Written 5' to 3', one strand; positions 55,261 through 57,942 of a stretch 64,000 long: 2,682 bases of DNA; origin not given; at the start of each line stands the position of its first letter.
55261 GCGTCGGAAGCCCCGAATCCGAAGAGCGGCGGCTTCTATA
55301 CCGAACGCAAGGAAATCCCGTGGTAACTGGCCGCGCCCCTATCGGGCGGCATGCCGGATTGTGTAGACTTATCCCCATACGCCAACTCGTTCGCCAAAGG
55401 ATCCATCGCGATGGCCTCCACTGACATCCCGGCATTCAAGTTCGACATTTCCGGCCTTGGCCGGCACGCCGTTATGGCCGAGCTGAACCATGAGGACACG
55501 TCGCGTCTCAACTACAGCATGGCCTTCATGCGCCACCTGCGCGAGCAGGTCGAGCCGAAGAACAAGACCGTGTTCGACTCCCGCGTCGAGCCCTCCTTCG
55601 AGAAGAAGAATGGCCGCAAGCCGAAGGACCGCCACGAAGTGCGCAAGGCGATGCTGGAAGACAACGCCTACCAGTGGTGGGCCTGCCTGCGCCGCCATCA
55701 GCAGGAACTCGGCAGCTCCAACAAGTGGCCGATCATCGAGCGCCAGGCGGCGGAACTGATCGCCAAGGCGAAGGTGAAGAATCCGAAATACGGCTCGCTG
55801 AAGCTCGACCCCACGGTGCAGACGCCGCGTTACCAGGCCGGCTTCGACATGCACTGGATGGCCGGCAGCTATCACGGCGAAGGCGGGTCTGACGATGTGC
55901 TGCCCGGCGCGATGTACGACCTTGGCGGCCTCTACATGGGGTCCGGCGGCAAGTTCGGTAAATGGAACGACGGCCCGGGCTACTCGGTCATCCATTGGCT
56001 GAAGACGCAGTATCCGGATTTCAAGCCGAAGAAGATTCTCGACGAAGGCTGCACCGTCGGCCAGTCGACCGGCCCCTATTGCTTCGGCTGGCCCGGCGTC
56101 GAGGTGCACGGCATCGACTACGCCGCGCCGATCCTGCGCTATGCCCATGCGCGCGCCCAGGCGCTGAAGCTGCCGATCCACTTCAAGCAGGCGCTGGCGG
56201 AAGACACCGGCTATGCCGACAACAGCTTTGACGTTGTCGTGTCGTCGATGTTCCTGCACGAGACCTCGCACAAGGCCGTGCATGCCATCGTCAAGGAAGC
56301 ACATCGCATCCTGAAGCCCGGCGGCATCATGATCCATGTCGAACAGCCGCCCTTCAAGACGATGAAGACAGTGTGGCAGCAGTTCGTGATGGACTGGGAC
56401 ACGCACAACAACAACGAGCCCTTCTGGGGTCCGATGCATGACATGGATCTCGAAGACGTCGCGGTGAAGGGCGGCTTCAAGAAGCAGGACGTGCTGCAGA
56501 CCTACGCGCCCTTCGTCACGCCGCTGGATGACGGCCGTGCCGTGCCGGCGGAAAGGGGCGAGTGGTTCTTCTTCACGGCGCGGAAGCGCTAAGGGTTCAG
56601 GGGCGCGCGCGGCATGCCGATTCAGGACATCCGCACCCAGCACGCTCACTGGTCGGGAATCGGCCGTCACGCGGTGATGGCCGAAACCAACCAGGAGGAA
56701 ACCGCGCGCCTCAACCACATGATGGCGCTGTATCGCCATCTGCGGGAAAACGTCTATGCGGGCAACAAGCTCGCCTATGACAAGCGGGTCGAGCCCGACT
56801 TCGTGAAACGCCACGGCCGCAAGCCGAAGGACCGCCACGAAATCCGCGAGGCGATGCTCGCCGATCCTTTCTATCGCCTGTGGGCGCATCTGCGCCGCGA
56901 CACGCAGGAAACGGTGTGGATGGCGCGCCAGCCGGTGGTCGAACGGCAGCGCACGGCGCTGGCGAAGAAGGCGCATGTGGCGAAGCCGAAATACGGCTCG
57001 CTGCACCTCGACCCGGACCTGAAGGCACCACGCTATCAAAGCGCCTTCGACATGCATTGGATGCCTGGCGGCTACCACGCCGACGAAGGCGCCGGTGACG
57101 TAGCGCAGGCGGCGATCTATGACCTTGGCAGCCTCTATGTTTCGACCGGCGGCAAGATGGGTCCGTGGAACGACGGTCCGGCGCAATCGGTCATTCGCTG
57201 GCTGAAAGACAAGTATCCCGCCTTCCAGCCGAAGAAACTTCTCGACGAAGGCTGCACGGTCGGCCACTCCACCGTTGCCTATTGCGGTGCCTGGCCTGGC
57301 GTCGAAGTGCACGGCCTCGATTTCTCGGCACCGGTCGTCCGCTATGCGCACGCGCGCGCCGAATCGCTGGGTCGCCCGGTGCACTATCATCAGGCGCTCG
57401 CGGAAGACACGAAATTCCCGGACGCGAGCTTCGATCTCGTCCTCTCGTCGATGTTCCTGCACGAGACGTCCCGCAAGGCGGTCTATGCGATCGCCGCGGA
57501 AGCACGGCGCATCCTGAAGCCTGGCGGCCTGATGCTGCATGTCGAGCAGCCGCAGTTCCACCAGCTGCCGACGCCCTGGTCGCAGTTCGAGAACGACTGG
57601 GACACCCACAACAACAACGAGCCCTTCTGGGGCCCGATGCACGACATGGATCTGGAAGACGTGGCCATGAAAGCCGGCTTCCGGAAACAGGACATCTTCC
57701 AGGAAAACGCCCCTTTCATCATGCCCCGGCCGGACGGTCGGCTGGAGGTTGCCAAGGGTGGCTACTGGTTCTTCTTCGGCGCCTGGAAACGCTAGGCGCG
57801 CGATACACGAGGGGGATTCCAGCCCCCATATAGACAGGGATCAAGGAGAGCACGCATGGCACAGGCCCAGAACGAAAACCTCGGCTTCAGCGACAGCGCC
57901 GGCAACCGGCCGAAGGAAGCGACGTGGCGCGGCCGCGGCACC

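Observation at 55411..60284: Four tandem paralogues of an unassigned ~400-aa methyltransferase family (candidate undescribed system)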

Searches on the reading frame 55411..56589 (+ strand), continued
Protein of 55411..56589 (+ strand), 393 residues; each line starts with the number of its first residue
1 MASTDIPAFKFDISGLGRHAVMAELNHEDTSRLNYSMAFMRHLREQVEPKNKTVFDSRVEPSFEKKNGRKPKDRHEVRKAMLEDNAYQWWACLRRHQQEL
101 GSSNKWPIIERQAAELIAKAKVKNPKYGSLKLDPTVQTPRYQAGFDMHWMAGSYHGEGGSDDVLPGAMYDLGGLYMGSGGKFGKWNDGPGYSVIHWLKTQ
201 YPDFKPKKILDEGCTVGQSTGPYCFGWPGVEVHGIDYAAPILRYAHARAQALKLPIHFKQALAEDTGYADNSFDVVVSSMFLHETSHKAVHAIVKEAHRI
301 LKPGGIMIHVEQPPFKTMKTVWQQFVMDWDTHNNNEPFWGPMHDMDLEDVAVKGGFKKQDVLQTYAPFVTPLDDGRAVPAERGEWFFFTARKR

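Call 62: search_protein_families(library=pfam, proteins=[L037:3938-5104:-, L037:5734-6570:-, L037:6594-7475:-, L037:7528-8367:-, L037:8834-9766:-, L037:11623-12348:-, L037:12468-13370:-, L037:13297-14688:-, L037:14704-16143:-, L037:16147-17532:-], max_evalue=0.0001)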
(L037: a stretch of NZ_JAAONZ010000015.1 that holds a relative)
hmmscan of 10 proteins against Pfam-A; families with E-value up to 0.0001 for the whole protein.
L037:3938-5104:- (388 aa): 4 families
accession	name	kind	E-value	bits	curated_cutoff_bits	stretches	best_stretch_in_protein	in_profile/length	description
PF00441.29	Acyl-CoA_dh_1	-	8.1e-46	156.3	22.4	1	234-382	1-149/150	Acyl-CoA dehydrogenase, C-terminal domain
PF02771.21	Acyl-CoA_dh_N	-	2.1e-28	99.4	22.9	1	5-115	2-113/113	Acyl-CoA dehydrogenase, N-terminal domain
PF02770.24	Acyl-CoA_dh_M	-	1e-22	80.5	33.3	1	120-220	2-96/97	Acyl-CoA dehydrogenase, middle domain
PF08028.16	Acyl-CoA_dh_2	-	5.3e-20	72.5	22.7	1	251-366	3-128/134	Acyl-CoA dehydrogenase, C-terminal domain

L037:5734-6570:- (278 aa): 2 families
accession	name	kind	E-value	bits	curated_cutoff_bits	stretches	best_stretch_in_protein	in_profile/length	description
PF03328.21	HpcH_HpaI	-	3e-45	154.6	25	1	6-215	1-221/221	HpcH/HpaI aldolase/citrate lyase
PF15617.12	C-C_Bond_Lyase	-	1.2e-09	38.3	28.4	1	9-245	11-287/320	C-C_Bond_Lyase of the TIM-Barrel fold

L037:6594-7475:- (293 aa): 1 family
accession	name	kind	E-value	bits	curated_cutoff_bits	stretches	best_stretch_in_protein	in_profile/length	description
PF01522.26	Polysacc_deac_1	-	2.9e-15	56.7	23.1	1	58-158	13-113/124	Polysaccharide deacetylase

L037:7528-8367:- (279 aa): 3 families
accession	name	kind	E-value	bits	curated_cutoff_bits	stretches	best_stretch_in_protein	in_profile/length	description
PF13561.12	adh_short_C2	-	3.7e-58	197.3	27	1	15-275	1-234/236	Enoyl-(Acyl carrier protein) reductase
PF00106.31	adh_short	-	2.5e-47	161.4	26.6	1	9-213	1-187/195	short chain dehydrogenase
PF08659.16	KR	-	1.9e-06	28.4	22.6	1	13-138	5-117/180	KR domain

L037:8834-9766:- (310 aa): 0 families

L037:11623-12348:- (241 aa): 0 families

L037:12468-13370:- (300 aa): 2 families
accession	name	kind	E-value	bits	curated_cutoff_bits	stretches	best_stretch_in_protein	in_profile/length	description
PF00378.25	ECH_1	-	1.2e-49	169.4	27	1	49-298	2-249/251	Enoyl-CoA hydratase/isomerase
PF16113.10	ECH_2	-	3.6e-30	106.1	27.2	1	54-288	2-237/335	Enoyl-CoA hydratase/isomerase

L037:13297-14688:- (463 aa): 1 family
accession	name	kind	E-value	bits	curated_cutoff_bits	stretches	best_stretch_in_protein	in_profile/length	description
PF01425.27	Amidase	-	7.9e-92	309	27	1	29-438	2-444/445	Amidase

L037:14704-16143:- (479 aa): 2 families
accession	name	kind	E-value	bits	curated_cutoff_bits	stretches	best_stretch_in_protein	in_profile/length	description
PF14535.12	AMP-binding_C_2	-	7.2e-09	36.2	25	1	380-460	1-84/96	AMP-binding enzyme C-terminal domain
PF00501.34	AMP-binding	-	2.6e-06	26.9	29.9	1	118-329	154-374/384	AMP-binding enzyme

L037:16147-17532:- (461 aa): 2 families
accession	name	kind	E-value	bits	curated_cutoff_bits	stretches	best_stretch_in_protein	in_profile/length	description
PF03972.19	MmgE_PrpD_N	-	3.2e-50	171.1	32.1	1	4-245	1-238/244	MmgE/PrpD N-terminal domain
PF19305.4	MmgE_PrpD_C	-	6.3e-29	101.4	32.1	1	269-424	1-157/173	MmgE/PrpD C-terminal domain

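Call 64: search_protein_families(library=padloc, proteins=[window:55411-56589:+], max_evalue=0.01)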
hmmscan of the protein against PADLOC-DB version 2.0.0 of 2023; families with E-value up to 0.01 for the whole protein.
window:55411-56589:+ (393 aa): 1 family
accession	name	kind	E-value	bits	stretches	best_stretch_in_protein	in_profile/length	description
PDLC04134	mad2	-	1.5e-09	35.2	1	208-316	294-401/492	mads_2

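Call 66: search_solved_structures(query=A2, max_evalue=0.000001, show_alignments=1)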
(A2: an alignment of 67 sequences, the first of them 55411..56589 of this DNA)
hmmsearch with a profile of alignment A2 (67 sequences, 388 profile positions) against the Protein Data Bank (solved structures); distinct sequences matched with E-value up to 0.000001: 28.
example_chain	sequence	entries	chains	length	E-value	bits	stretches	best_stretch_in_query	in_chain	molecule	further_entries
5wp5_A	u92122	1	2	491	1.2e-15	60.7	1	199-310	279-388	Phosphomethylethanolamine N-methyltransferase 2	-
6uak_A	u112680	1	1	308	1.5e-14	57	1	204-311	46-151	SAM dependent methyltransferase LahSB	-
5wp4_A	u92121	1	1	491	2.1e-14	56.6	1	199-307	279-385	Phosphoethanolamine N-methyltransferase 1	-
3mgg_A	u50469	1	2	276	2e-12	50.1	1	203-307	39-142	Methyltransferase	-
3bus_A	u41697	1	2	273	1.2e-11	47.5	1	203-303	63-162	Methyltransferase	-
3sm3_A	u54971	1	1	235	6.6e-11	45.1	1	203-334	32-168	SAM-dependent methyltransferases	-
1vl5_A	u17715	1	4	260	7.6e-11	44.9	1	204-377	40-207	unknown conserved protein BH2331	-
1xxl_A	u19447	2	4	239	1.7e-10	43.7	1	203-307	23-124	YcgJ protein | ycgJ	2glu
3g5l_A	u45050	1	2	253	3.1e-10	42.9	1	189-314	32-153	Putative S-adenosylmethionine dependent methyltransferase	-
1ve3_A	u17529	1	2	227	6.6e-10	41.8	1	203-304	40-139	hypothetical protein PH0226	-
3bkw_A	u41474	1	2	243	8.5e-09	38.1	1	163-312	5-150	S-adenosylmethionine dependent methyltransferase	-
4ine_A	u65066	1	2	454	1.3e-08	37.5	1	195-322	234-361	Protein PMT-2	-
4mwz_A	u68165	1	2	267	3.9e-08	36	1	203-322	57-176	Phosphoethanolamine N-methyltransferase, putative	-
4iv0_A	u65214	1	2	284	4.5e-08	35.8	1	203-322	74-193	Phosphoethanolamine N-methyltransferase, putative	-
6uv6_A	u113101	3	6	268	5.4e-08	35.5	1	191-303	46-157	D-glucose O-methyltransferase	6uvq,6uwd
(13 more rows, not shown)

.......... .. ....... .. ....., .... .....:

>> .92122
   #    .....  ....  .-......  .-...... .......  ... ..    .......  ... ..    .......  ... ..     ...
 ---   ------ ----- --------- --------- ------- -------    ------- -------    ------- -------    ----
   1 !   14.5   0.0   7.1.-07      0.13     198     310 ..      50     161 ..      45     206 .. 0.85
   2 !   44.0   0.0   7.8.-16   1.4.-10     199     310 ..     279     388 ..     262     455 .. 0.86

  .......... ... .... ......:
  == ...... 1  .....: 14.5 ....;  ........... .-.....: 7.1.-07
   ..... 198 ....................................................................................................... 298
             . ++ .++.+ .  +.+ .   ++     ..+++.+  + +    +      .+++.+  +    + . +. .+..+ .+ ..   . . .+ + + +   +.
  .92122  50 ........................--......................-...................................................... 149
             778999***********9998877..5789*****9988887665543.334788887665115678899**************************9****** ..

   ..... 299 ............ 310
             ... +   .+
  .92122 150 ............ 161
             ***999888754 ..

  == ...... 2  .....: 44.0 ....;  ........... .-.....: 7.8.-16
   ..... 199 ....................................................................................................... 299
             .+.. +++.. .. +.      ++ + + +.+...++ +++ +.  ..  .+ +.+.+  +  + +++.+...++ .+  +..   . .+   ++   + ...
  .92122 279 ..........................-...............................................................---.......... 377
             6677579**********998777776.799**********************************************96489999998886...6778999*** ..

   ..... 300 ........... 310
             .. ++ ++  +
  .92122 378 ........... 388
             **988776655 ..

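Call 69: find_related_loci(query=A2, collection=metagenome_contigs, flank=8000)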
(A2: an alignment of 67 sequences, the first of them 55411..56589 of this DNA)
Query A2 (393 aa) in metagenome_contigs; peptide patterns used: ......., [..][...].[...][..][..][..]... (x = any residue, [..] = any of these).
600 stretches matched a pattern (row limit reached: there are more); 529 encode a relative of the query (tblastn E <= 1e-3); the best 80 are kept; 80 distinct loci.
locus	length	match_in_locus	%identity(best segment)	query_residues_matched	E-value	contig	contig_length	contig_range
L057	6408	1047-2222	67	1-392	0e+0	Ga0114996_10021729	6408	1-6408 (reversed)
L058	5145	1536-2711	67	1-392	0e+0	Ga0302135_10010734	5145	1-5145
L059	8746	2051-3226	67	1-392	0e+0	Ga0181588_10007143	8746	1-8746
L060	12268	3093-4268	66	1-392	0e+0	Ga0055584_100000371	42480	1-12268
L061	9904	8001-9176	66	1-392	0e+0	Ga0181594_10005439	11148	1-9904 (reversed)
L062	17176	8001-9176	64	1-392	3e-177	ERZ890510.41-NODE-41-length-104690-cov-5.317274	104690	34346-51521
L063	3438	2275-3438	62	1-388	2e-177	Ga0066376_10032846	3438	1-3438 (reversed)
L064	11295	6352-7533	58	1-392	5e-158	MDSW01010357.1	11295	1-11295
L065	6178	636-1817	58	1-392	7e-158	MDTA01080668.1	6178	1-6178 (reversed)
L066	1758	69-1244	60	1-392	6e-170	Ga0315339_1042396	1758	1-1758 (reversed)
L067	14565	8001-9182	57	1-392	1e-156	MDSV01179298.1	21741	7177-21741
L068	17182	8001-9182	56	1-392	1e-154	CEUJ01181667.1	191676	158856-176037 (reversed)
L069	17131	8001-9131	52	15-392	4e-139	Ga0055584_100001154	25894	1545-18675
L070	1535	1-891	67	96-392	5e-150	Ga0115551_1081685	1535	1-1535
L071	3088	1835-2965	51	17-393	2e-141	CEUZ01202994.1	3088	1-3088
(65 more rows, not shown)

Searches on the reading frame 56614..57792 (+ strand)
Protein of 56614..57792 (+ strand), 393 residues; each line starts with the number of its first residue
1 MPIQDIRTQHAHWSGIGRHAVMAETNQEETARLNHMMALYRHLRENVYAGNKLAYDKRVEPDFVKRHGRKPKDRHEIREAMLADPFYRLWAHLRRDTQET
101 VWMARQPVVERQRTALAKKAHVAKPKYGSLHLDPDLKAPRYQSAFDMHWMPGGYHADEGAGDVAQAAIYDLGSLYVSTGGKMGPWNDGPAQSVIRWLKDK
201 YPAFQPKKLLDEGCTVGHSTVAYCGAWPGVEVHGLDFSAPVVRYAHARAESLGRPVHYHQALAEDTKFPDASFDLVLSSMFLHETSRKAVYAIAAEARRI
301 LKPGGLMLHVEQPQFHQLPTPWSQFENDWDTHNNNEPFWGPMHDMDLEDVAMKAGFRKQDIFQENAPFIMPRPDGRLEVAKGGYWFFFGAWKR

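Call 3: search_protein_families(library=pfam, proteins=[window:56614-57792:+], max_evalue=1)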
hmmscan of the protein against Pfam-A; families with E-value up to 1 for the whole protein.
window:56614-57792:+ (393 aa): 12 families
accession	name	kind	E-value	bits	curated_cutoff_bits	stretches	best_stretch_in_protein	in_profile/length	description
PF13649.12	Methyltransf_25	-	1.4e-17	64.6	27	1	210-305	2-97/97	Methyltransferase domain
PF08241.18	Methyltransf_11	-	9.7e-17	61.8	21.2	1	210-307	1-93/95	Methyltransferase domain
PF08242.18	Methyltransf_12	-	2.7e-11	44.5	30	1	210-306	1-97/98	Methyltransferase domain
PF13847.12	Methyltransf_31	-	4e-10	40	27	1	207-319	5-119/145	Methyltransferase domain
PF13489.12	Methyltransf_23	-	5.8e-08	33.1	27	1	203-322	20-129/164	Methyltransferase domain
PF01209.24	Ubie_methyltran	-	6.6e-07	29.3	20.1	1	205-317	47-161/233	ubiE/COQ5 methyltransferase family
PF05175.20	MTS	-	1.8e-05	24.9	23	1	205-314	31-143/170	Methyltransferase small domain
PF00891.24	Methyltransf_2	-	0.0032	17.3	22.3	1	207-311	64-166/210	O-methyltransferase domain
PF20922.3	Anamorsin_N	-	0.015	15.5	27.1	1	266-312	45-89/163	Anamorsin, N-terminal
PF06080.18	DUF938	-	0.05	13.8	27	1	266-362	94-189/202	Protein of unknown function (DUF938)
PF09243.16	Rsm22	-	0.064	13.1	23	1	193-285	22-116/275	Mitochondrial small ribosomal subunit Rsm22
PF03848.20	TehB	-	0.2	11.5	20.4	1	204-321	29-144/193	Tellurite resistance protein TehB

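Call 4: search_protein_families(library=ncbifam, proteins=[window:56614-57792:+], max_evalue=1)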
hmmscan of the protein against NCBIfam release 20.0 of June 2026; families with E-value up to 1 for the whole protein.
window:56614-57792:+ (393 aa): 32 families (the best 25 are shown)
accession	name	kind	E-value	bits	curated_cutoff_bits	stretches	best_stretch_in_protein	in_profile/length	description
NF043040.1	corrin_prot_MT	hypoth_equivalog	2.5e-12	46.7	180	1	199-308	36-146/216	corrinoid protein-associated methyltransferase CpaM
TIGR02072.1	BioC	equivalog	4.9e-12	46.2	184.95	1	191-323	21-148/244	malonyl-ACP O-methyltransferase BioC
NF041537.1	ArsM_AhpD_UU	exception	2e-10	40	510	1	207-364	78-230/345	arsenite methyltransferase/AhpD domain selenoprotein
NF047649.1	MTase_UXPK_star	exception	6.4e-10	38.5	460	1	208-325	80-197/283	methyltransferase/UXPK-star double selenoprotein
NF045649.1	2X_seleno_MduS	exception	1e-09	37.8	380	1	207-310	43-148/338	methyltransferase domain-containing selenoprotein MduS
TIGR01934.1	MenG_MenH_UbiE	subfamily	1.7e-09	37.3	158.35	1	200-314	38-146/223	ubiquinone/menaquinone biosynthesis methyltransferase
NF045667.1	MTase_DVU1556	equivalog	2e-07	30.7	155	1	207-308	24-118/213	DVU_1556 family methyltransferase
NF001244.0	PRK00216.1-5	equivalog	2.3e-07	30.4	216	1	192-312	39-156/236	bifunctional demethylmenaquinone methyltransferase/2-methoxy-6-polyprenyl-1,4-benzoquinol methylase UbiE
NF041536.1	ArsM_DUF2284_UU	exception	6.7e-07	28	575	1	207-365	78-231/459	arsenite methyltransferase/DUF2284 domain selenoprotein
NF040539.1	AST_met_ArsM_2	exception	1.1e-05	25.4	240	1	199-315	50-169/262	putative arsinothricin biosynthesis methyltransferase ArsM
NF001243.0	PRK00216.1-4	equivalog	4.9e-05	22.8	235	1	207-314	49-156/237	demethylmenaquinone methyltransferase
NF001240.0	PRK00216.1-1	equivalog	0.00011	21.4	378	1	255-312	116-171/251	bifunctional demethylmenaquinone methyltransferase/2-methoxy-6-polyprenyl-1,4-benzoquinol methylase UbiE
NF038261.1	rhodoquin_RquA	equivalog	0.00012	21.9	175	1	253-317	97-161/218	rhodoquinone biosynthesis methyltransferase RquA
TIGR01983.1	UbiG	equivalog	0.00012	21.4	102.95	1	199-308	43-150/228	bifunctional 2-polyprenyl-6-hydroxyphenol methylase/3-demethylubiquinol 3-O-methyltransferase UbiG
NF045825.1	FAmtase_mtf2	equivalog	0.00017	20.9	400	1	206-319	59-168/248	fatty-acid O-methyltransferase Mtf2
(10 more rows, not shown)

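Call 64: search_protein_families(library=padloc, proteins=[window:56614-57792:+], max_evalue=0.01)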
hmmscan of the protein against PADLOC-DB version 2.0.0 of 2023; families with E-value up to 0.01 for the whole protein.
window:56614-57792:+ (393 aa): 1 family
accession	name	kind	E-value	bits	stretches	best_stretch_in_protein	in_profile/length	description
PDLC04134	mad2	-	8.5e-12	42.6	1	181-316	267-401/492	mads_2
